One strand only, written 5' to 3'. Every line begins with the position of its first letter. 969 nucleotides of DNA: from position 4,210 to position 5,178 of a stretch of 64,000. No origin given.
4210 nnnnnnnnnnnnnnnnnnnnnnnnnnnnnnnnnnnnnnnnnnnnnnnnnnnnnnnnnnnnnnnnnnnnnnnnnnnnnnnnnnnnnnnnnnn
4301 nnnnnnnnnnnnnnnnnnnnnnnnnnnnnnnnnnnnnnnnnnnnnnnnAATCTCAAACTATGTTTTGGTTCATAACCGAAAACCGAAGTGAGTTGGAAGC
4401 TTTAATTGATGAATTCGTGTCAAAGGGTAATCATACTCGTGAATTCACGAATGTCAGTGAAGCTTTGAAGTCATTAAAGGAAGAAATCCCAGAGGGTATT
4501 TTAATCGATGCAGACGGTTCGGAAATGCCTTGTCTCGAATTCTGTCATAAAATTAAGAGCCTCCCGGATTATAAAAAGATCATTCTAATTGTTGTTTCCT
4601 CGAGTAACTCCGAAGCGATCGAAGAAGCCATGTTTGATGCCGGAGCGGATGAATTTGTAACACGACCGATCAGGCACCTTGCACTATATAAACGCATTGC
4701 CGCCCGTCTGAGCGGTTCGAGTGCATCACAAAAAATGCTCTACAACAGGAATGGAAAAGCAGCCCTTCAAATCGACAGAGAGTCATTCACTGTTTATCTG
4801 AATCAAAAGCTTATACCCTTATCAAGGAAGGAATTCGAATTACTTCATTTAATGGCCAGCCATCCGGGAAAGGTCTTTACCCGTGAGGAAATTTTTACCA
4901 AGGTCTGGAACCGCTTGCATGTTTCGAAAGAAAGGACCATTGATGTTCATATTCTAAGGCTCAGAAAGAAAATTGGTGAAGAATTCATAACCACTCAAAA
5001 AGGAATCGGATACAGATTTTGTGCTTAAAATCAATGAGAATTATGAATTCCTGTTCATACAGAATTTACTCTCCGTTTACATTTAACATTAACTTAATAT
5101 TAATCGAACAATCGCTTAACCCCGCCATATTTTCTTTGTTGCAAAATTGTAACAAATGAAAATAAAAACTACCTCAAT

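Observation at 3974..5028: Fissioned/duplicated PhoB-like regulator (canonical stand-alone receiver + pseudo-receiver-wHTH) heading the phosphate uptake cluster, with no sensor kinase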

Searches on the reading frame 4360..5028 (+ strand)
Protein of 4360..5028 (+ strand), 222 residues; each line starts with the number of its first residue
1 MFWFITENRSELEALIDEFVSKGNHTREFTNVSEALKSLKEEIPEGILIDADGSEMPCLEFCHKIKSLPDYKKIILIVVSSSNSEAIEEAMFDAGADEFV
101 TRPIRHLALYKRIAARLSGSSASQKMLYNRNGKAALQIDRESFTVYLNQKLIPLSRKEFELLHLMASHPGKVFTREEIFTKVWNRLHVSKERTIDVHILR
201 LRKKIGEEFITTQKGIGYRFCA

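Call 3: search_protein_families(library=pfam, proteins=[window:4360-5028:+], max_evalue=0.1)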
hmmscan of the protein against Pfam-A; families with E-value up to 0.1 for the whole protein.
window:4360-5028:+ (222 aa): 3 families
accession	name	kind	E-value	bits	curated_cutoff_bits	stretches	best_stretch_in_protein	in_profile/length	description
PF00486.34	Trans_reg_C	-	1.6e-23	83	26.2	1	151-220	3-77/77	Transcriptional regulatory protein, C terminal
PF00072.30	Response_reg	-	4.4e-09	36.9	30.2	1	11-113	13-110/111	Response regulator receiver domain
PF24706.1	DUF7669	-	0.081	13.6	23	0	161-198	5-45/75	Domain of unknown function (DUF7669)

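Call 4: search_protein_families(library=ncbifam, proteins=[window:4360-5028:+], max_evalue=0.1)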
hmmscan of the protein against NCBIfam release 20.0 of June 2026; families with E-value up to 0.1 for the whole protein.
window:4360-5028:+ (222 aa): 67 families (the best 25 are shown)
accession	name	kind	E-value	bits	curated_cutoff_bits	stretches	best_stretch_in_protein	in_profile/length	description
NF053854.1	RespRegPhoBBctds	equivalog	6.2e-34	117.3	270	1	28-220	27-224/225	two-component system response regulator PhoB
TIGR02154.1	PhoB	equivalog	7.6e-33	113.7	296.2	1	6-220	8-225/226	phosphate regulon transcriptional regulator PhoB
NF040689.1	MtrAB_MtrA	equivalog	2.6e-29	102.1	300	1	22-219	21-217/219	MtrAB system response regulator MtrA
NF041733.1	resp_reg_CseB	equivalog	2.8e-27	95.6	350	1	23-220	24-226/228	two-component system response regulator CseB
NF041209.1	resp_regPieR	equivalog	1e-26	94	450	1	46-220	47-227/231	two component system response regulator PieR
NF008296.0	PRK11083.1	equivalog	5.3e-26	91.4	273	1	3-219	7-224/228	two-component system response regulator CreB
NF007982.1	PRK10710.1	equivalog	4.5e-25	88.6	380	1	6-221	13-228/235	envelope stress response regulator BaeR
NF045944.1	ResRegRpaBCyano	equivalog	4.9e-25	88.2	330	1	29-220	27-227/229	response regulator transcription factor RpaB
NF040534.1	resp_reg_YycF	equivalog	1.4e-24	86.7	340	1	31-218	32-225/231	response regulator YycF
NF045914.1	RespRegNblR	equivalog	1.4e-23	83.7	300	1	13-218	20-223/228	response regulator transcription factor NblR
NF000402.1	vanR-B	exception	1.6e-23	83.3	480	1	29-220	32-216/219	vancomycin resistance response regulator transcription factor VanR-B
NF033120.0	vanR_FM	exception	2.1e-23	83.2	460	1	5-220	8-229/231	vancomycin resistance response regulator transcription factor, VanR-F/VanR-M family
NF033117.2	vanR_ACDEGLN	exception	2.5e-23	82.8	350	1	5-219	3-224/226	VanR-ABDEGLN family response regulator transcription factor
NF007546.0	PRK10161.1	equivalog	1.2e-20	74.1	471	1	27-221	30-226/229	phosphate response regulator transcription factor PhoB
NF008034.0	PRK10766.1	equivalog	3.6e-20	72.4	275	1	18-222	21-228/231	two-component system response regulator TorR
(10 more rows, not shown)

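Call 11: find_homologous_proteins(query=window:4360-5028:+, max_evalue=0.00001)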
Query window:4360-5028:+ (222 aa): 1007 proteins with E <= 0.00001 among 1337 candidates; the best 120 are listed.
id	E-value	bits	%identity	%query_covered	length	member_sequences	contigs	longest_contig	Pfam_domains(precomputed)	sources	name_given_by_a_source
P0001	1.9e-141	487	100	100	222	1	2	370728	PF00486.35,PF00072.31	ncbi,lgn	-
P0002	2.1e-111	389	81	100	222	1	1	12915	PF00486.35,PF00072.31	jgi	-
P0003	3.1e-100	353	72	100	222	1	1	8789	PF00486.35,PF00072.31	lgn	-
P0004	1.8e-97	344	72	100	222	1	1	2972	PF00486.35,PF00072.31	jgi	jgi:two-component system alkaline phosphatase synthesis response regulator PhoP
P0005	3.8e-96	339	69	100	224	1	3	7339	PF00486.35,PF00072.31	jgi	jgi:two-component system alkaline phosphatase synthesis response regulator PhoP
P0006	3.7e-90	320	65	100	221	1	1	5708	PF00486.35,PF00072.31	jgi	jgi:two-component system alkaline phosphatase synthesis response regulator PhoP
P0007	1.3e-89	318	65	100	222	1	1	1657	PF00486.35,PF00072.31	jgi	jgi:two-component system alkaline phosphatase synthesis response regulator PhoP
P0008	2.5e-87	311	65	100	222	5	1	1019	PF00486.35,PF00072.31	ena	-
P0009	2.1e-86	308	65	100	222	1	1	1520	PF00486.35,PF00072.31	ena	-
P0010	8.9e-86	305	63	100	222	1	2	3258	PF00486.35,PF00072.31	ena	-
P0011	8.2e-84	299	64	100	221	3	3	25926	PF00486.35,PF00072.31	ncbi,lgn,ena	-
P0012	1.9e-82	295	62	100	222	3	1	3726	PF00486.35,PF00072.31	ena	-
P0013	2.7e-82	294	62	100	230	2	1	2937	PF00486.35,PF00072.31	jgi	-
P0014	1.4e-79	285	61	100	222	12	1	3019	PF00486.35,PF00072.31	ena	-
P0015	4.8e-79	283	59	100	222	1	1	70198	PF00486.35,PF24706.2,PF00072.31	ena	-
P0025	1.0e-65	240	52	100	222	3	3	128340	PF00486.35,PF00072.31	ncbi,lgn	-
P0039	1.3e-50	191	44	100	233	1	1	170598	PF00486.35,PF00072.31,PF20161.6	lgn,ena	-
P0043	3.1e-50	189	44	98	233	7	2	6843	PF00486.35,PF00072.31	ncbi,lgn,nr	ncbi:MAG: response regulator transcription factor [Bacteroidetes bacterium]|nr:response regulator tr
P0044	1.9e-49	187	44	99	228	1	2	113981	PF00486.35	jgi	jgi:two-component system, OmpR family, alkaline phosphatase synthesis response regulator PhoP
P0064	9.8e-40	155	43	86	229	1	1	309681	PF00486.35,PF00072.31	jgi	jgi:two-component system alkaline phosphatase synthesis response regulator PhoP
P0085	6.7e-38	149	38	99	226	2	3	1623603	PF00486.35,PF00072.31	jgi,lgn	jgi:two-component system alkaline phosphatase synthesis response regulator PhoP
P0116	1.9e-36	144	41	94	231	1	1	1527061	PF00486.35,PF00072.31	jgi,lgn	jgi:two-component system alkaline phosphatase synthesis response regulator PhoP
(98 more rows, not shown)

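Call 12: find_encoding_contigs(protein=P0001, flank=10000, max_places=3)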
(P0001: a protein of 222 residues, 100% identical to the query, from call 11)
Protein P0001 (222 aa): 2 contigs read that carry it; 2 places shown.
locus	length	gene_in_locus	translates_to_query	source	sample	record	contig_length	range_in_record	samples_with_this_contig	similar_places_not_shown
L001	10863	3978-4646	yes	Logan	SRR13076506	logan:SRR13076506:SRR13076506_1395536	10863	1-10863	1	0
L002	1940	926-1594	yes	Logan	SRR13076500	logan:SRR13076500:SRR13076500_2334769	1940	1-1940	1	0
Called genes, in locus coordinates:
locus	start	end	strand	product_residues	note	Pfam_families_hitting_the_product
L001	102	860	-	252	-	PF01987:AIM24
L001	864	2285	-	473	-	PF02878:PGM_PMM_I, PF02879:PGM_PMM_II, PF02880:PGM_PMM_III, PF00408:PGM_PMM_IV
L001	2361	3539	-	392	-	PF02618:YceG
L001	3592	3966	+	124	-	PF23198:PDE8A_N, PF00072:Response_reg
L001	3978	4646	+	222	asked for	PF00072:Response_reg, PF00486:Trans_reg_C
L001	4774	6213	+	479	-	-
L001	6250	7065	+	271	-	PF12849:PBP_like_2, PF13531:SBP_bac_11 (weak), PF12727:PBP_like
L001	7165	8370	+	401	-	PF00528:BPD_transp_1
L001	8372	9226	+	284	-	PF00528:BPD_transp_1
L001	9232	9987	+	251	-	PF00005:ABC_tran, PF02463:SMC_N (weak), PF13304:AAA_21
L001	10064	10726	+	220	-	PF01895:PhoU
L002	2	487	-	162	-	?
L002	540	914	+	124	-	PF23198:PDE8A_N, PF00072:Response_reg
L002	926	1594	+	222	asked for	PF00072:Response_reg, PF00486:Trans_reg_C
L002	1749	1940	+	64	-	?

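Call 13: find_encoding_contigs(protein=P0015, flank=10000, max_places=3)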
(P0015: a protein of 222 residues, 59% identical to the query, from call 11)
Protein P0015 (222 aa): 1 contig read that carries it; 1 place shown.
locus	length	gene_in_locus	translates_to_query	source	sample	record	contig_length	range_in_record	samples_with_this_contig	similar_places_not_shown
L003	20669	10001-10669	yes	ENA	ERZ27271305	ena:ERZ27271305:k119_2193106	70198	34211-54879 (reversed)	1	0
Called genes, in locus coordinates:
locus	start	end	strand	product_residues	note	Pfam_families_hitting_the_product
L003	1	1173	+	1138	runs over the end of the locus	PF00041:fn3 (faint), PF23759:GBD_T9SS_assoc (weak), PF00404:Dockerin_1 (weak)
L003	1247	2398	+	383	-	-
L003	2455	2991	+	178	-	PF20221:DUF6580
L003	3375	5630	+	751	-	PF00801:PKD, PF18911:PKD_4, PF18962:Por_Secre_tail (weak)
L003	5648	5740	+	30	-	-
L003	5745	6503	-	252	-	PF01987:AIM24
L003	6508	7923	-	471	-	PF02878:PGM_PMM_I, PF02879:PGM_PMM_II, PF02880:PGM_PMM_III, PF00408:PGM_PMM_IV (weak)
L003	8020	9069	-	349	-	PF02618:YceG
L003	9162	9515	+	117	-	-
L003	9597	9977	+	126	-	PF00072:Response_reg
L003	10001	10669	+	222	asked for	PF00072:Response_reg, PF00486:Trans_reg_C, PF24706:DUF7669 (faint)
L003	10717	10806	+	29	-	-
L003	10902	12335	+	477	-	-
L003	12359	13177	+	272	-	PF12849:PBP_like_2, PF01547:SBP_bac_1 (weak), PF13531:SBP_bac_11, PF12727:PBP_like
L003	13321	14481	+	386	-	PF00528:BPD_transp_1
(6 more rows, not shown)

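Call 14: find_encoding_contigs(protein=P0025, flank=10000, max_places=3)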
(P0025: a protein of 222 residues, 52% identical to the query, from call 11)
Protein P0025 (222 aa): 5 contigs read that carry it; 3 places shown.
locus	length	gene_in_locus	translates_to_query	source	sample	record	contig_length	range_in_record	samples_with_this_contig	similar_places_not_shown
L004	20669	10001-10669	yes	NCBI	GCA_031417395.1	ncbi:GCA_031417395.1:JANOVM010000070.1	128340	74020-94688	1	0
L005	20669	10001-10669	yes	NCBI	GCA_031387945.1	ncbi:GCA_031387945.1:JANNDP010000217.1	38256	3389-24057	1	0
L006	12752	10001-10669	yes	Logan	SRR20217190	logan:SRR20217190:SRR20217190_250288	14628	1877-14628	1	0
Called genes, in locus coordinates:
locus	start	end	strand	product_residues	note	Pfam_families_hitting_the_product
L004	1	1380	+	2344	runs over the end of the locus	PF25529:Ig_ENGASE1_C (faint), PF25788:Ig_Rha78A_N (faint), PF26250:RRM_RdRP1_2 (faint)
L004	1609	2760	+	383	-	-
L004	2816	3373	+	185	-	PF20221:DUF6580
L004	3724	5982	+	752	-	PF18911:PKD_4, PF00801:PKD, PF18962:Por_Secre_tail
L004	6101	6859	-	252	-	PF01987:AIM24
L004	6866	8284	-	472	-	PF02878:PGM_PMM_I, PF02879:PGM_PMM_II, PF02880:PGM_PMM_III, PF00408:PGM_PMM_IV (weak)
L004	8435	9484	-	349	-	PF02618:YceG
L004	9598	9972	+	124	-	PF23198:PDE8A_N, PF00072:Response_reg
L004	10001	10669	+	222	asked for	PF00072:Response_reg, PF00486:Trans_reg_C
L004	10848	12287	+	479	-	-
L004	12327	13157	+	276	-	PF12849:PBP_like_2, PF01547:SBP_bac_1 (weak), PF13531:SBP_bac_11, PF12727:PBP_like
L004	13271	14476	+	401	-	PF12849:PBP_like_2 (weak), PF00528:BPD_transp_1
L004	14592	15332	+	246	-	PF00528:BPD_transp_1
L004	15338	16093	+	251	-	PF00005:ABC_tran, PF02463:SMC_N (weak), PF13304:AAA_21 (weak)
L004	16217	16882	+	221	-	PF01895:PhoU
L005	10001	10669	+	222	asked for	PF00072:Response_reg, PF00486:Trans_reg_C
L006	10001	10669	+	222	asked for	PF00072:Response_reg, PF00486:Trans_reg_C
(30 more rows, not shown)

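Call 17: find_encoding_contigs(protein=P0039, flank=10000, max_places=2)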
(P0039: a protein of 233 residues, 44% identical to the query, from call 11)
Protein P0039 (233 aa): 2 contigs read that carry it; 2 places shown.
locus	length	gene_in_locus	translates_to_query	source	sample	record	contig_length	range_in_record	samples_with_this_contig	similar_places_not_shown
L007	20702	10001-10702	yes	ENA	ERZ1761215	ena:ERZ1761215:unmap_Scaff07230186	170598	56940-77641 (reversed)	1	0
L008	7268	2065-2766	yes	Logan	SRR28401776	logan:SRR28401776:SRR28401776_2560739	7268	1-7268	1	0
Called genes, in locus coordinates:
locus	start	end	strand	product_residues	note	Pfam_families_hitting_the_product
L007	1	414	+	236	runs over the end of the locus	PF00072:Response_reg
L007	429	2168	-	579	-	PF13298:LigD_N, PF01068:DNA_ligase_A_M, PF04679:DNA_ligase_A_C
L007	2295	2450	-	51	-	-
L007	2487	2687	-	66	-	-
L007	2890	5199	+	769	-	PF08126:Propeptide_C25, PF01364:Peptidase_C25, PF03785:Peptidase_C25_C (weak), PF18962:Por_Secre_tail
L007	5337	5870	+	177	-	PF09922:LiaF-like_C (weak)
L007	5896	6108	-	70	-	-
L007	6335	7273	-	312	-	PF02541:Ppx-GppA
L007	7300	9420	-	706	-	PF13089:PP_kinase_N, PF02503:PP_kinase, PF17941:PP_kinase_C_1, PF13091:PLDc_2 (weak), PF13090:PP_kinase_C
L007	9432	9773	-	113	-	-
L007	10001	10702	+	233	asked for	PF20161:VpsR (faint), PF00072:Response_reg, PF00486:Trans_reg_C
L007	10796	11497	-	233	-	PF18962:Por_Secre_tail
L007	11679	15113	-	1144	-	PF06832:BiPBP_C (faint), PF17957:Big_7, PF18962:Por_Secre_tail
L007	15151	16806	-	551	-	PF28492:Beta_helix_4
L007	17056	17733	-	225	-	PF09603:Fib_succ_major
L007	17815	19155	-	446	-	PF18962:Por_Secre_tail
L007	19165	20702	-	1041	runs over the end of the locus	PF13620:CarboxypepD_reg (weak), PF13715:CarbopepD_reg_2, PF07715:Plug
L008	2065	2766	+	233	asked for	PF20161:VpsR (faint), PF00072:Response_reg, PF00486:Trans_reg_C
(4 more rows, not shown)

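Call 18: find_encoding_contigs(protein=P0044, flank=10000, max_places=2)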
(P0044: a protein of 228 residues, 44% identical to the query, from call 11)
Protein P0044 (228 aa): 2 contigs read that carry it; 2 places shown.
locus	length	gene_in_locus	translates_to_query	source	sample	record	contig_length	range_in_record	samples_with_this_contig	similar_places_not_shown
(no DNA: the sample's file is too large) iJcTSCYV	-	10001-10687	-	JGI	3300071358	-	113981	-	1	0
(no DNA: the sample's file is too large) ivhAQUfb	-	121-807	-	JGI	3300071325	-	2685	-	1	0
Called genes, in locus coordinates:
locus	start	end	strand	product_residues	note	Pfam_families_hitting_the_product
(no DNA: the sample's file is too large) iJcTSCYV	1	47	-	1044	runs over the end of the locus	PF06832:BiPBP_C (faint), PF17957:Big_7, PF18962:Por_Secre_tail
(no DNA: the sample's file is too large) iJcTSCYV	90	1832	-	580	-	PF28492:Beta_helix_4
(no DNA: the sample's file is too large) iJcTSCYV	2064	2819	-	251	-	PF09603:Fib_succ_major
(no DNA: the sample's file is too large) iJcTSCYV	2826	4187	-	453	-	PF18962:Por_Secre_tail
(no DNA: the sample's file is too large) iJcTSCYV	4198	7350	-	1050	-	PF13620:CarboxypepD_reg, PF13715:CarbopepD_reg_2, PF07715:Plug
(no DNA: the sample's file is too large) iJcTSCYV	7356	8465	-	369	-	PF18962:Por_Secre_tail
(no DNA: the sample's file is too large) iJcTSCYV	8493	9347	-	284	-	-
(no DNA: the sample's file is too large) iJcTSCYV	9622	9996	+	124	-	PF00072:Response_reg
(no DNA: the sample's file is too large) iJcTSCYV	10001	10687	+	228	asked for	PF00486:Trans_reg_C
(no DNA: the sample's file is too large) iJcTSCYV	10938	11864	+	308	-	PF09603:Fib_succ_major, PF18962:Por_Secre_tail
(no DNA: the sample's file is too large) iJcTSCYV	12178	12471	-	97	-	-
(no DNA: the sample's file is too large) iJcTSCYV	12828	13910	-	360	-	PF00155:Aminotran_1_2, PF00266:Aminotran_5 (faint), PF01041:DegT_DnrJ_EryC1 (weak)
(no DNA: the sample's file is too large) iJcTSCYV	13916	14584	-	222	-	-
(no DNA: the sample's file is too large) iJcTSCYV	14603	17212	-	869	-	PF01624:MutS_I, PF05188:MutS_II, PF05192:MutS_III, PF05190:MutS_IV, PF00488:MutS_V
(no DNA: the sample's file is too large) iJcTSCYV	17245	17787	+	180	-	PF00588:SpoU_methylase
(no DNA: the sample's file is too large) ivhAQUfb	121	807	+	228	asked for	PF00486:Trans_reg_C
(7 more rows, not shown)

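Call 19: find_encoding_contigs(protein=P0085, flank=8000, max_places=2)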
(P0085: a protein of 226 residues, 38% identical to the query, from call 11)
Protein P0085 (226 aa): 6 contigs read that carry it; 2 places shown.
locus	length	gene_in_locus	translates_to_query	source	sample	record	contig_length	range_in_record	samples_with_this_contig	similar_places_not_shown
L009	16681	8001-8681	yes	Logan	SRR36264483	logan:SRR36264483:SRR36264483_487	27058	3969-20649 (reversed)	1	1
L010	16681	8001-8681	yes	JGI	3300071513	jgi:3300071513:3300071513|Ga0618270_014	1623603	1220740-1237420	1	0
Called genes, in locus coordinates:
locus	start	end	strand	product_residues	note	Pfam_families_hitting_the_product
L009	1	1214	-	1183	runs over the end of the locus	PF21471:Reelin_subrepeat-B (faint), PF22184:CBM_56 (weak), PF20773:InhA-like_MAM, PF18962:Por_Secre_tail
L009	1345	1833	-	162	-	-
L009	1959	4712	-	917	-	PF28492:Beta_helix_4, PF00801:PKD, PF18911:PKD_4, PF18962:Por_Secre_tail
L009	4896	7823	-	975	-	PF13620:CarboxypepD_reg, PF13715:CarbopepD_reg_2, PF07715:Plug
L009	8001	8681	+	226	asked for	PF00072:Response_reg, PF00486:Trans_reg_C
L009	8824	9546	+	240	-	-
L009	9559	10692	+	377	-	PF03150:CCP_MauG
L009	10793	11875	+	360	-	PF13581:HATPase_c_2 (faint), PF00512:HisKA, PF02518:HATPase_c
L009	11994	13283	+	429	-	PF05572:Peptidase_M43, PF18962:Por_Secre_tail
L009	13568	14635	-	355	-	PF13528:Glyco_trans_1_3 (faint), PF04101:Glyco_tran_28_C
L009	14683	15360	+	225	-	PF24675:NpmA (weak), PF13847:Methyltransf_31, PF02390:Methyltransf_4, PF08242:Methyltransf_12 (faint), PF13649:Methyltransf_25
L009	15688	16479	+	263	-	PF13643:DUF4145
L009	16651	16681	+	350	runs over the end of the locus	PF03235:GmrSD_N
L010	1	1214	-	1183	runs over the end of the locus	PF21471:Reelin_subrepeat-B (faint), PF22184:CBM_56 (weak), PF20773:InhA-like_MAM, PF18962:Por_Secre_tail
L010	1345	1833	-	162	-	-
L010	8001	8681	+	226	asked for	PF00072:Response_reg, PF00486:Trans_reg_C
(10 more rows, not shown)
